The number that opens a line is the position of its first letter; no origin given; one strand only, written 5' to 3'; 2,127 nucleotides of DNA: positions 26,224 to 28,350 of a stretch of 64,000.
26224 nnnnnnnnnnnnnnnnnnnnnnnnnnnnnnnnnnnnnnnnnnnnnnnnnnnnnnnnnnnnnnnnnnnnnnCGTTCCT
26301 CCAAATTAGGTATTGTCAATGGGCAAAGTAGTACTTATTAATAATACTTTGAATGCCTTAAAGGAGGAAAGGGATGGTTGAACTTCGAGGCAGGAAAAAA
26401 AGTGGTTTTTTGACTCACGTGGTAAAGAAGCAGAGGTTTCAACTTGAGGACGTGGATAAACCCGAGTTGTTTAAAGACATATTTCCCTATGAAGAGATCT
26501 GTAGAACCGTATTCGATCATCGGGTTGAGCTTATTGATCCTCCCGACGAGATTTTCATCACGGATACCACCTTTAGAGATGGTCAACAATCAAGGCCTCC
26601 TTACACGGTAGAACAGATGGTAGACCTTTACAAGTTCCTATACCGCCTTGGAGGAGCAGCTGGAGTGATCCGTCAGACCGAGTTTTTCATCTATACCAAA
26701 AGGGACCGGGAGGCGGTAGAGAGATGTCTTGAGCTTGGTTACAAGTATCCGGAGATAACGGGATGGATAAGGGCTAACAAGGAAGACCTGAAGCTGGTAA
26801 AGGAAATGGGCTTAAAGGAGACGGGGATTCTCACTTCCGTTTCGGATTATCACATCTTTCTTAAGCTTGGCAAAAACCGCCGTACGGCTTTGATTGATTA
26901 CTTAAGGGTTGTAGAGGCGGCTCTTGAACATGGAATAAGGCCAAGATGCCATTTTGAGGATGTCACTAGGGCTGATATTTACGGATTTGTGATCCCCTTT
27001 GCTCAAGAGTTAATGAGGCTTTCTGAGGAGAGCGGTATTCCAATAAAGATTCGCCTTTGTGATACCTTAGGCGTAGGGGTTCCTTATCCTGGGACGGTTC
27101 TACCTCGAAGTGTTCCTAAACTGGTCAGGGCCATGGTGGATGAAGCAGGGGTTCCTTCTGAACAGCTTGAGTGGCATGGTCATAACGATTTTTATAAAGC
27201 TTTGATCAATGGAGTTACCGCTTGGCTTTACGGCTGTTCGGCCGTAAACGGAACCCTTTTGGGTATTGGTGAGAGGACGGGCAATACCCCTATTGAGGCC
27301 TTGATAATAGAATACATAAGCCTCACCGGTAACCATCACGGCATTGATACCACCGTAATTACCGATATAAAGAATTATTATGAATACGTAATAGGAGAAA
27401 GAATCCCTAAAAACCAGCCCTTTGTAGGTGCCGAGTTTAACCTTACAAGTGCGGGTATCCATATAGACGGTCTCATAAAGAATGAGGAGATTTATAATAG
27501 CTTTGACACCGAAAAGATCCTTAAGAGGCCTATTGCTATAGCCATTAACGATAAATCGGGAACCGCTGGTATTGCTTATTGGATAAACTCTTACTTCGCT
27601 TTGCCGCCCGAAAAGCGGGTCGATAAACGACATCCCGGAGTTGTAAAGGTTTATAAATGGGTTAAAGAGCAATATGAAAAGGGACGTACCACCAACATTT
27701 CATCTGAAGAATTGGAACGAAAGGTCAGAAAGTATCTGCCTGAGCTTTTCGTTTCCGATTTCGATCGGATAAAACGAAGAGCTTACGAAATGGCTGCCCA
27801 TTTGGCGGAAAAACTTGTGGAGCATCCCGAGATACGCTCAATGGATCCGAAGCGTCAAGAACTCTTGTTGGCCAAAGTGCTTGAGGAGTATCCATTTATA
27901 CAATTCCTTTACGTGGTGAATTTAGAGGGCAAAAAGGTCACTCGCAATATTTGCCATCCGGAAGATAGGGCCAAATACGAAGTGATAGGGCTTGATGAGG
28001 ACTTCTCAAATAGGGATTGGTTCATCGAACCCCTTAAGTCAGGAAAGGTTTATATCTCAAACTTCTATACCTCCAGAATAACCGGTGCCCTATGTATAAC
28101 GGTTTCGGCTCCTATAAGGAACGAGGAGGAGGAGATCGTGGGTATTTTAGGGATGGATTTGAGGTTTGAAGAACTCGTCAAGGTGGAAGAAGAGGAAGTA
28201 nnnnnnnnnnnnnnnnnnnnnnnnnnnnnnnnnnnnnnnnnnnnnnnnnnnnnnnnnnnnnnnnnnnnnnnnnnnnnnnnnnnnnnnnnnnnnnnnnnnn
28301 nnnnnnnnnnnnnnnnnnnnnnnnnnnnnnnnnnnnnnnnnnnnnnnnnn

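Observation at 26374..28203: LeuA/HMGL-like DRE-TIM metallolyase fused to a Cache-like sensory domain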

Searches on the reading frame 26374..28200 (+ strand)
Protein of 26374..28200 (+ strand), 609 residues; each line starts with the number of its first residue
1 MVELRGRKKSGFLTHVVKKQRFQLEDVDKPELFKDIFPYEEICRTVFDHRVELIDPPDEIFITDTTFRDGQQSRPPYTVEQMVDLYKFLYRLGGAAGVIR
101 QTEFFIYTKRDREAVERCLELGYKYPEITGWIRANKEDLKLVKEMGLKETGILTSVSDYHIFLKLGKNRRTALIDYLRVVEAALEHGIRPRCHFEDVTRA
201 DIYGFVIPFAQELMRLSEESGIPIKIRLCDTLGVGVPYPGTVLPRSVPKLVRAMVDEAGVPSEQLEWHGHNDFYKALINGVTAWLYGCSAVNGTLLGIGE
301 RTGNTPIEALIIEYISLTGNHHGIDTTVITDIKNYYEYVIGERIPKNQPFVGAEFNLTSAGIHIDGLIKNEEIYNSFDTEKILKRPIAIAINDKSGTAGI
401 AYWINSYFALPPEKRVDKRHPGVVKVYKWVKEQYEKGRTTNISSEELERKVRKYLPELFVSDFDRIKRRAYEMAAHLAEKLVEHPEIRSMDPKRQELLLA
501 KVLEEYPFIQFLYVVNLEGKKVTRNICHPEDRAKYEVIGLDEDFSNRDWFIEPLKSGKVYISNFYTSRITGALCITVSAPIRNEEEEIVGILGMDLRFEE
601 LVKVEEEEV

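Call 3: search_protein_families(library=pfam, proteins=[window:26374-28200:+], max_evalue=1)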
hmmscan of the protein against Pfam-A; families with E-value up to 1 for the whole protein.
window:26374-28200:+ (609 aa): 7 families
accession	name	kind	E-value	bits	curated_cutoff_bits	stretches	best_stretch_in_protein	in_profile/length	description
PF00682.25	HMGL-like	-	1.1e-31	110.6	29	1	61-334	3-258/260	HMGL-like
PF22673.2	MCP-like_PDC_1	-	4.1e-16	59.8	27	1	499-601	5-111/113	Methyl-accepting chemotaxis protein-like, first PDC sensor domain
PF02743.24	dCache_1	-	5.8e-12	46.1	45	1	481-601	36-155/240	Cache domain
PF04055.27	Radical_SAM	-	0.026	15.1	29.5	1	76-192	27-145/166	Radical SAM superfamily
PF10388.15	YkuI_C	-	0.037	14.3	26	1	468-585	27-148/166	EAL-domain associated signalling protein domain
PF17203.10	sCache_3_2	-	0.11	13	28.4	1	465-591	5-121/140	Single cache domain 3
PF17201.10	Cache_3-Cache_2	-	0.23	11.2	27.7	1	554-595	143-183/299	Cache 3/Cache 2 fusion domain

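Call 4: search_protein_families(library=ncbifam, proteins=[window:26374-28200:+], max_evalue=1)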
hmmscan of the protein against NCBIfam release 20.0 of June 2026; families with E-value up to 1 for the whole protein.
window:26374-28200:+ (609 aa): 22 families
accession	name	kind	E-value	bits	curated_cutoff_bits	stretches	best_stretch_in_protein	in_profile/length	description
TIGR02660.1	nifV_homocitr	equivalog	1.1e-44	153.3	462.9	1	60-408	2-330/365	homocitrate synthase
TIGR02090.1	LEU1_arch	subfamily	3.4e-42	144.9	484.75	1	61-440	2-354/363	isopropylmalate/citramalate/homocitrate synthases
NF002085.0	PRK00915.1-2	subfamily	1.4e-39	136.3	517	1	55-407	9-341/504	2-isopropylmalate synthase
NF041069.1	IPMS_Sufob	equivalog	4.2e-34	118.4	600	1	61-454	2-368/371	isopropylmalate synthase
TIGR02146.1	LysS_fung_arch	equivalog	4.5e-33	114.9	413.55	1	62-402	1-321/344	homocitrate synthase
NF002086.0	PRK00915.1-3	equivalog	2.3e-30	105.6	532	1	58-417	5-356/516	2-isopropylmalate synthase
TIGR00973.1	leuA_bact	equivalog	6.6e-26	90.9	598.7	1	60-404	2-338/494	2-isopropylmalate synthase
NF042433.1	CitmalDyn_Leptosp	equivalog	2.6e-25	89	950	1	59-400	7-338/514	(R)-citramalate synthase CimA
NF002087.0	PRK00915.1-4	equivalog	2.8e-22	79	729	1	58-399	5-338/516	2-isopropylmalate synthase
NF002084.0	PRK00915.1-1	equivalog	1.1e-19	70.3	748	1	58-402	3-339/523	2-isopropylmalate synthase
NF002088.0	PRK00915.1-5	equivalog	1.4e-18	66.7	697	1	60-383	4-319/514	2-isopropylmalate synthase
TIGR00977.1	citramal_synth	equivalog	1.5e-16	59.8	450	1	209-455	155-387/526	citramalate synthase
NF006049.0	PRK08195.1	subfamily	5.3e-13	48.7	229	1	240-335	172-265/344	4-hyroxy-2-oxovalerate/4-hydroxy-2-oxopentanoic acid aldolase,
NF042434.1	IPMS_Lepto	equivalog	3.2e-12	46.1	500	1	58-402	4-345/374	2-isopropylmalate synthase LeuA2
NF002991.1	PRK03739.1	subfamily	2e-11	43.3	455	1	267-420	239-405/550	2-isopropylmalate synthase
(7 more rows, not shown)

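Call 5: find_homologous_proteins(query=window:26374-28200:+)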
Query window:26374-28200:+ (609 aa): 8000 proteins with E <= 0.001 among 8000 candidates; the best 120 are listed.
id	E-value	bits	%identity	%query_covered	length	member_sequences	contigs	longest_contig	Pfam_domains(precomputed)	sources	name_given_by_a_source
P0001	0.0e+0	1374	98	100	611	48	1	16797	PF00682.26,PF02743.25,PF22673.3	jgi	-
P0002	0.0e+0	1201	84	99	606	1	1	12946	PF00682.26,PF02743.25,PF22673.3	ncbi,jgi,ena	-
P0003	0.0e+0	1201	84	99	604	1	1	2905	PF00682.26,PF02743.25,PF22673.3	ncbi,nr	ncbi:MAG TPA: histone-lysine N-methyltransferase [Deltaproteobacteria bacterium]|nr:histone-lysine N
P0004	0.0e+0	1199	84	99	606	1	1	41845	PF00682.26,PF02743.25,PF22673.3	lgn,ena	-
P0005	0.0e+0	1198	84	99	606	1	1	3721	PF00682.26,PF02743.25,PF22673.3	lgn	-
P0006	0.0e+0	1197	83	99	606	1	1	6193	PF00682.26,PF02743.25,PF22673.3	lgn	-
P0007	0.0e+0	1195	83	99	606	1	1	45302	PF00682.26,PF02743.25,PF22673.3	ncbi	-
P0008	0.0e+0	1180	82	99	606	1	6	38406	PF00682.26,PF02743.25,PF22673.3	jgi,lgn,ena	-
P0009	0.0e+0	1179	82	99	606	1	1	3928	PF00682.26,PF02743.25,PF22673.3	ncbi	-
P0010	0.0e+0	1178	82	99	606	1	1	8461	PF00682.26,PF02743.25,PF22673.3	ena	-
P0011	0.0e+0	1178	82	99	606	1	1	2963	PF00682.26,PF02743.25,PF22673.3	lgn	-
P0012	0.0e+0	1177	82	99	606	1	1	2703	PF00682.26,PF02743.25,PF22673.3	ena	-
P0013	0.0e+0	1176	82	99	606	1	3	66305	PF00682.26,PF02743.25,PF22673.3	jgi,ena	-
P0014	0.0e+0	1176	82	99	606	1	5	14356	PF00682.26,PF02743.25,PF22673.3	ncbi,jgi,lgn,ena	-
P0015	0.0e+0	1175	82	99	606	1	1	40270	PF00682.26,PF02743.25,PF22673.3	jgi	-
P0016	0.0e+0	1173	82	99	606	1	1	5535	PF00682.26,PF02743.25,PF22673.3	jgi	-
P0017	0.0e+0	1173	82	99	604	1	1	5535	PF00682.26,PF02743.25,PF22673.3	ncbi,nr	ncbi:MAG: histone-lysine N-methyltransferase [Deltaproteobacteria bacterium]|nr:MAG: histone-lysine 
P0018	0.0e+0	1168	82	99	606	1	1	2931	PF00682.26,PF02743.25,PF22673.3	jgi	-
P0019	0.0e+0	1145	80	100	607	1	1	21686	PF00682.26,PF02743.25,PF22673.3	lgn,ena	-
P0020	0.0e+0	1144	80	100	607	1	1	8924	PF00682.26,PF02743.25,PF22673.3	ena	-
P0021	0.0e+0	1142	80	100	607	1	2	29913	PF00682.26,PF02743.25,PF22673.3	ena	-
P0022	0.0e+0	1139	80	100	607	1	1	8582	PF00682.26,PF02743.25,PF22673.3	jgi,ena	-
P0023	0.0e+0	1139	81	99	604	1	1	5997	PF00682.26,PF02743.25,PF22673.3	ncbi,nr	ncbi:histone-lysine N-methyltransferase [Candidatus Bathyarchaeota archaeon]|nr:MAG: histone-lysine 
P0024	0.0e+0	1138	80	100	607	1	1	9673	PF00682.26,PF02743.25,PF22673.3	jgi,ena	-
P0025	0.0e+0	1138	80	100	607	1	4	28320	PF00682.26,PF02743.25,PF22673.3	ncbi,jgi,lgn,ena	-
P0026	0.0e+0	1137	80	100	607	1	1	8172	PF00682.26,PF02743.25,PF22673.3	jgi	-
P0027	0.0e+0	1137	80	99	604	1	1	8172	PF00682.26,PF02743.25,PF22673.3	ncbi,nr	ncbi:MAG: histone-lysine N-methyltransferase [Deltaproteobacteria bacterium]|nr:MAG: histone-lysine 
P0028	0.0e+0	1136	80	100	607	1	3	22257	PF00682.26,PF02743.25,PF22673.3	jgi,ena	-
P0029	0.0e+0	1128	80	99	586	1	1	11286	PF00682.26,PF02743.25,PF22673.3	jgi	-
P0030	0.0e+0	1099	78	99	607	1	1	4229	PF00682.26,PF02743.25,PF22673.3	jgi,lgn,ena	-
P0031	0.0e+0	1098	78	99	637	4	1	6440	PF00682.26,PF02743.25,PF22673.3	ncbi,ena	-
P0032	0.0e+0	1098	78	99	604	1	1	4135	PF00682.26,PF02743.25,PF22673.3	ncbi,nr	ncbi:MAG: histone-lysine N-methyltransferase [Deltaproteobacteria bacterium]|nr:MAG: histone-lysine 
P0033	0.0e+0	1082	76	99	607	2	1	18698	PF00682.26,PF02743.25,PF22673.3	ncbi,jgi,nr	ncbi:MAG: histone-lysine N-methyltransferase [Deltaproteobacteria bacterium]|nr:histone-lysine N-met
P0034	0.0e+0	1073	75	99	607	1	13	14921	PF00682.26,PF02743.25,PF22673.3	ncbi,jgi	jgi:isopropylmalate/homocitrate/citramalate synthase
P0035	0.0e+0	1068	73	99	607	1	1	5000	PF00682.26,PF02743.25,PF22673.3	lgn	-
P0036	0.0e+0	1068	74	99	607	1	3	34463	PF00682.26,PF02743.25,PF22673.3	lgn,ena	-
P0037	0.0e+0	1068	74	98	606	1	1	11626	PF00682.26,PF02743.25,PF22673.3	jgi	jgi:isopropylmalate/homocitrate/citramalate synthase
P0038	0.0e+0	1067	74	98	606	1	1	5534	PF00682.26,PF02743.25,PF22673.3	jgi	jgi:isopropylmalate/homocitrate/citramalate synthase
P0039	0.0e+0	1067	73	99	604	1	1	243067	PF00682.26,PF02743.25,PF22673.3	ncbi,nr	ncbi:MAG: histone-lysine N-methyltransferase [Deltaproteobacteria bacterium]|nr:histone-lysine N-met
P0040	0.0e+0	1066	73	99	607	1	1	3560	PF00682.26,PF02743.25,PF22673.3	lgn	-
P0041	0.0e+0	1066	74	99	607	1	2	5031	PF00682.26,PF02743.25,PF22673.3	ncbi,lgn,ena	-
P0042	0.0e+0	1066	73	99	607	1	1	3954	PF00682.26,PF02743.25,PF22673.3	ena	-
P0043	0.0e+0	1065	74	99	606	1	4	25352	PF00682.26,PF02743.25,PF22673.3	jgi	jgi:isopropylmalate/homocitrate/citramalate synthase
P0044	0.0e+0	1065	75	98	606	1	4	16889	PF00682.26,PF02743.25,PF22673.3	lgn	-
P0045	0.0e+0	1064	73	99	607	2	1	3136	PF00682.26,PF02743.25,PF22673.3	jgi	jgi:isopropylmalate/homocitrate/citramalate synthase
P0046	0.0e+0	1064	73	99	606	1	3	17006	PF00682.26,PF02743.25,PF22673.3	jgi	jgi:isopropylmalate/homocitrate/citramalate synthase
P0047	0.0e+0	1064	73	99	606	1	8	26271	PF00682.26,PF02743.25,PF22673.3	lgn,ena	-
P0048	0.0e+0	1063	73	99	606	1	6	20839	PF00682.26,PF02743.25,PF22673.3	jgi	jgi:isopropylmalate/homocitrate/citramalate synthase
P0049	0.0e+0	1063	73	99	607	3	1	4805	PF00682.26,PF02743.25,PF22673.3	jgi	jgi:isopropylmalate/homocitrate/citramalate synthase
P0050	0.0e+0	1063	73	100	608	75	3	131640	PF00682.26,PF02743.25,PF22673.3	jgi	jgi:isopropylmalate/homocitrate/citramalate synthase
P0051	0.0e+0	1062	73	98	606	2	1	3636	PF00682.26,PF02743.25,PF22673.3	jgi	jgi:isopropylmalate/homocitrate/citramalate synthase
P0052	0.0e+0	1062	73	99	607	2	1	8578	PF00682.26,PF02743.25,PF22673.3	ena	-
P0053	0.0e+0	1062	73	99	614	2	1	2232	PF00682.26,PF02743.25,PF22673.3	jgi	jgi:isopropylmalate/homocitrate/citramalate synthase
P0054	0.0e+0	1061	72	99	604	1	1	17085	PF00682.26,PF02743.25,PF22673.3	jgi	jgi:isopropylmalate/homocitrate/citramalate synthase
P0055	0.0e+0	1061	73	99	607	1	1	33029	PF00682.26,PF02743.25,PF22673.3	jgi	jgi:isopropylmalate/homocitrate/citramalate synthase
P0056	0.0e+0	1061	73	99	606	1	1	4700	PF00682.26,PF02743.25,PF22673.3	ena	-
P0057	0.0e+0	1060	73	99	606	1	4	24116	PF00682.26,PF02743.25,PF22673.3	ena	-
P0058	0.0e+0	1060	73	98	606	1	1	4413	PF00682.26,PF02743.25,PF22673.3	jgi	jgi:isopropylmalate/homocitrate/citramalate synthase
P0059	0.0e+0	1060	74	98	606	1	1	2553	PF00682.26,PF02743.25,PF22673.3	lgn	-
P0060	0.0e+0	1060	73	99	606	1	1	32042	PF00682.26,PF02743.25,PF22673.3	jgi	-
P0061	0.0e+0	1058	72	99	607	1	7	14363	PF00682.26,PF02743.25,PF22673.3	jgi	jgi:isopropylmalate/homocitrate/citramalate synthase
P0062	0.0e+0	1057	73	99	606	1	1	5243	PF00682.26,PF02743.25,PF22673.3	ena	-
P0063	0.0e+0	1056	74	99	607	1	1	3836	PF00682.26,PF02743.25,PF22673.3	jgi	-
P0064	0.0e+0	1056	74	98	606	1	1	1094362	PF00682.26,PF02743.25,PF22673.3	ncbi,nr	ncbi:MAG: histone-lysine N-methyltransferase [Deltaproteobacteria bacterium]|nr:MAG: histone-lysine 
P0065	0.0e+0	1056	74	98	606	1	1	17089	PF00682.26,PF02743.25,PF22673.3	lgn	-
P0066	0.0e+0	1055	72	99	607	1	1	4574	PF00682.26,PF02743.25,PF22673.3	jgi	jgi:isopropylmalate/homocitrate/citramalate synthase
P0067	0.0e+0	1051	73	98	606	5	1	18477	PF00682.26,PF02743.25,PF22673.3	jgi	jgi:isopropylmalate/homocitrate/citramalate synthase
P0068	0.0e+0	1050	72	100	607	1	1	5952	PF00682.26,PF02743.25,PF22673.3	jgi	jgi:isopropylmalate/homocitrate/citramalate synthase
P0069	0.0e+0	1049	72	99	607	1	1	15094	PF00682.26,PF02743.25,PF22673.3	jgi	jgi:isopropylmalate/homocitrate/citramalate synthase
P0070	0.0e+0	1047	72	98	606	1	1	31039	PF00682.26,PF02743.25,PF22673.3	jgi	jgi:isopropylmalate/homocitrate/citramalate synthase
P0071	0.0e+0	1046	72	98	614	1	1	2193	PF00682.26,PF02743.25,PF22673.3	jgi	jgi:isopropylmalate/homocitrate/citramalate synthase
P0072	0.0e+0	1045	72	98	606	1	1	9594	PF00682.26,PF02743.25,PF22673.3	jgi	jgi:isopropylmalate/homocitrate/citramalate synthase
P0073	0.0e+0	1044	73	98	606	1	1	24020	PF00682.26,PF02743.25,PF22673.3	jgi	jgi:isopropylmalate/homocitrate/citramalate synthase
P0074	0.0e+0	1044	73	98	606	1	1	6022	PF00682.26,PF02743.25,PF22673.3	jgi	jgi:isopropylmalate/homocitrate/citramalate synthase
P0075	0.0e+0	1043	72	99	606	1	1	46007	PF00682.26,PF02743.25,PF22673.3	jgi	jgi:isopropylmalate/homocitrate/citramalate synthase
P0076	0.0e+0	1043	73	98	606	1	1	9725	PF00682.26,PF02743.25,PF22673.3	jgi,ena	-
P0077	0.0e+0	1043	73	98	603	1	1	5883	PF00682.26,PF02743.25,PF22673.3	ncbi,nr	ncbi:MAG: histone-lysine N-methyltransferase [Deltaproteobacteria bacterium RBG_16_54_18]|nr:MAG: hi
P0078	0.0e+0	1042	73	98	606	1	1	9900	PF00682.26,PF02743.25,PF22673.3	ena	-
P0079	0.0e+0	1042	73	98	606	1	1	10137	PF00682.26,PF02743.25,PF22673.3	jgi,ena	-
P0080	0.0e+0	1042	73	98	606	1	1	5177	PF00682.26,PF02743.25,PF22673.3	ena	-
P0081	0.0e+0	1041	71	100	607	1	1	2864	PF00682.26,PF02743.25,PF22673.3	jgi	jgi:isopropylmalate/homocitrate/citramalate synthase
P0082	0.0e+0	1040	72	99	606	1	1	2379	PF00682.26,PF02743.25,PF22673.3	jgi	jgi:citrate (Re)-synthase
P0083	0.0e+0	1039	73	98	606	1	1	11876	PF00682.26,PF02743.25,PF22673.3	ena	-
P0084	0.0e+0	1038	72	98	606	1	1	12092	PF00682.26,PF02743.25,PF22673.3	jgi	jgi:isopropylmalate/homocitrate/citramalate synthase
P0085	0.0e+0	1038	72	98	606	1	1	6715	PF00682.26,PF02743.25,PF22673.3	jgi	jgi:isopropylmalate/homocitrate/citramalate synthase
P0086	0.0e+0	1037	71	99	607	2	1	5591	PF00682.26,PF02743.25,PF22673.3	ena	-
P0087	0.0e+0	1030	72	98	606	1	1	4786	PF00682.26,PF02743.25,PF22673.3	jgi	jgi:isopropylmalate/homocitrate/citramalate synthase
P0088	0.0e+0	1016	69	99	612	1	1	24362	PF00682.26,PF02743.25,PF22673.3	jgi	jgi:isopropylmalate/homocitrate/citramalate synthase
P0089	6.7e-293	991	72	97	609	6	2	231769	PF00682.26,PF02743.25,PF22673.3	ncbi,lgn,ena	-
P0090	5.6e-291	985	68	99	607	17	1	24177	PF00682.26,PF02743.25,PF22673.3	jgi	-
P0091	9.2e-289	977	68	99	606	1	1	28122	PF00682.26,PF02743.25,PF22673.3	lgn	-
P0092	1.0e-288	977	68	99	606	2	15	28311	PF00682.26,PF02743.25,PF22673.3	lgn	-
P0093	2.6e-287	973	70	96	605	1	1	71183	PF00682.26,PF02743.25,PF22673.3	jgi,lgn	jgi:isopropylmalate/homocitrate/citramalate synthase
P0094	3.8e-287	972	69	96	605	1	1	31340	PF00682.26,PF02743.25,PF22673.3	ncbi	-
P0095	7.0e-287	971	69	96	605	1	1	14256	PF00682.26,PF02743.25,PF22673.3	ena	-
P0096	7.2e-287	971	69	96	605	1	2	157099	PF00682.26,PF02743.25,PF22673.3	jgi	jgi:isopropylmalate/homocitrate/citramalate synthase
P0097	9.6e-287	971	67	99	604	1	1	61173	PF00682.26,PF02743.25,PF22673.3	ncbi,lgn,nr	ncbi:MAG: histone-lysine N-methyltransferase [Syntrophaceae bacterium]|nr:histone-lysine N-methyltra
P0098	1.7e-286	970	67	99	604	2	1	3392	PF00682.26,PF02743.25,PF22673.3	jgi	-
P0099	2.0e-286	970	69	96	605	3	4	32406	PF00682.26,PF02743.25,PF22673.3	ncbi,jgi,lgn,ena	-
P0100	4.2e-286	969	68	99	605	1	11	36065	PF00682.26,PF02743.25,PF22673.3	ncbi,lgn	-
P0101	5.1e-286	968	68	99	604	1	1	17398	PF00682.26,PF02743.25,PF22673.3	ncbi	ncbi:MAG: triose-phosphate isomerase [Thermodesulfobacteriota bacterium]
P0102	5.4e-286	968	68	99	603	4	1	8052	PF00682.26,PF02743.25,PF22673.3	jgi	-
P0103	6.9e-286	968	66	99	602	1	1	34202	PF00682.26,PF02743.25,PF22673.3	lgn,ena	-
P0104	7.6e-286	968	66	99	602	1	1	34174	PF00682.26,PF02743.25,PF22673.3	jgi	-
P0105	1.2e-285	967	69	96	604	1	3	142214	PF00682.26,PF02743.25,PF22673.3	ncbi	-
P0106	1.2e-285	967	67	99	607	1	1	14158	PF00682.26,PF02743.25,PF22673.3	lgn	-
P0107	1.5e-285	967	68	98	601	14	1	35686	PF00682.26,PF02743.25,PF22673.3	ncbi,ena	-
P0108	1.7e-285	967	64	99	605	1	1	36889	PF00682.26,PF02743.25,PF22673.3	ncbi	ncbi:MAG: triose-phosphate isomerase [Syntrophorhabdaceae bacterium]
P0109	2.8e-285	966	67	99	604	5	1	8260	PF00682.26,PF02743.25,PF22673.3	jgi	jgi:isopropylmalate/homocitrate/citramalate synthase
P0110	6.7e-285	965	65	97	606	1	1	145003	PF00682.26,PF02743.25,PF22673.3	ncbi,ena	-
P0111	6.8e-285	965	66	98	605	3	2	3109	PF00682.26,PF02743.25,PF22673.3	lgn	-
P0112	1.3e-284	964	65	98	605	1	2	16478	PF00682.26,PF02743.25,PF22673.3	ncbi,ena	-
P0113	1.8e-284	963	68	99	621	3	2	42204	PF00682.26,PF02743.25,PF22673.3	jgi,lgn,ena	-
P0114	2.0e-284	963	67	99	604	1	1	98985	PF00682.26,PF02743.25,PF22673.3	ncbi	-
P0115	2.1e-284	963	67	99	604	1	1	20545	PF00682.26,PF02743.25,PF22673.3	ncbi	-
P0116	3.1e-284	963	66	99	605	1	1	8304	PF00682.26,PF02743.25,PF22673.3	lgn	-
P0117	4.5e-284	962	67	99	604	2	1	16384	PF00682.26,PF02743.25,PF22673.3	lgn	-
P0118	4.9e-284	962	66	99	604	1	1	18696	PF00682.26,PF02743.25,PF22673.3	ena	-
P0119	5.1e-284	962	68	99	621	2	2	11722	PF00682.26,PF02743.25,PF22673.3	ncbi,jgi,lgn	-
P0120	8.0e-284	961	67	99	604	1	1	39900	PF00682.26,PF02743.25,PF22673.3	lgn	-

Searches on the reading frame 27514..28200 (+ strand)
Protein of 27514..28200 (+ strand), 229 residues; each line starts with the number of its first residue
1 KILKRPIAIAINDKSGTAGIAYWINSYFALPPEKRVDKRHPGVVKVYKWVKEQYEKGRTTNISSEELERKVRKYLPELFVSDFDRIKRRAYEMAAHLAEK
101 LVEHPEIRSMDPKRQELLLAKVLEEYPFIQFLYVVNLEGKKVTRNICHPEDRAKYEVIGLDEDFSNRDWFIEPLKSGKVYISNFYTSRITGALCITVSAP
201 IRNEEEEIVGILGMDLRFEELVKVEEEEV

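Call 3: search_protein_families(library=pfam, proteins=[window:27514-28200:+], max_evalue=1)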
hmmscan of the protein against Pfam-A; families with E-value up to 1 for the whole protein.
window:27514-28200:+ (229 aa): 6 families
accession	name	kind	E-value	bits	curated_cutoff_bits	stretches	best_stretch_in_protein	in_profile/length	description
PF22673.2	MCP-like_PDC_1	-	1.1e-16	61.7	27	1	119-221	5-111/113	Methyl-accepting chemotaxis protein-like, first PDC sensor domain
PF02743.24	dCache_1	-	7.3e-13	49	45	1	100-221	35-155/240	Cache domain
PF10388.15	YkuI_C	-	0.0055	17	26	1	87-205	26-148/166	EAL-domain associated signalling protein domain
PF17203.10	sCache_3_2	-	0.028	14.9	28.4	1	85-211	5-121/140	Single cache domain 3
PF17201.10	Cache_3-Cache_2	-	0.04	13.7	27.7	1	174-215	143-183/299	Cache 3/Cache 2 fusion domain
PF08348.17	PAS_6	-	0.11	12.8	27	1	177-225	65-113/115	YheO-like PAS domain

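Call 4: search_protein_families(library=ncbifam, proteins=[window:27514-28200:+], max_evalue=1)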
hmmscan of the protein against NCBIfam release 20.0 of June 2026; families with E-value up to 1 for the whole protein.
window:27514-28200:+ (229 aa): 2 families
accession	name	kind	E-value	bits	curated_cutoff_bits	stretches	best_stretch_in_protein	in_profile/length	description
NF053867.1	SprKinKinDBac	equivalog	0.0043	15.6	775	1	110-221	78-179/500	sporulation kinase KinD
NF042987.1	OGOR_delta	exception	0.12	12.5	125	1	45-84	46-84/89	2-oxoglutarate ferredoxin oxidoreductase subunit delta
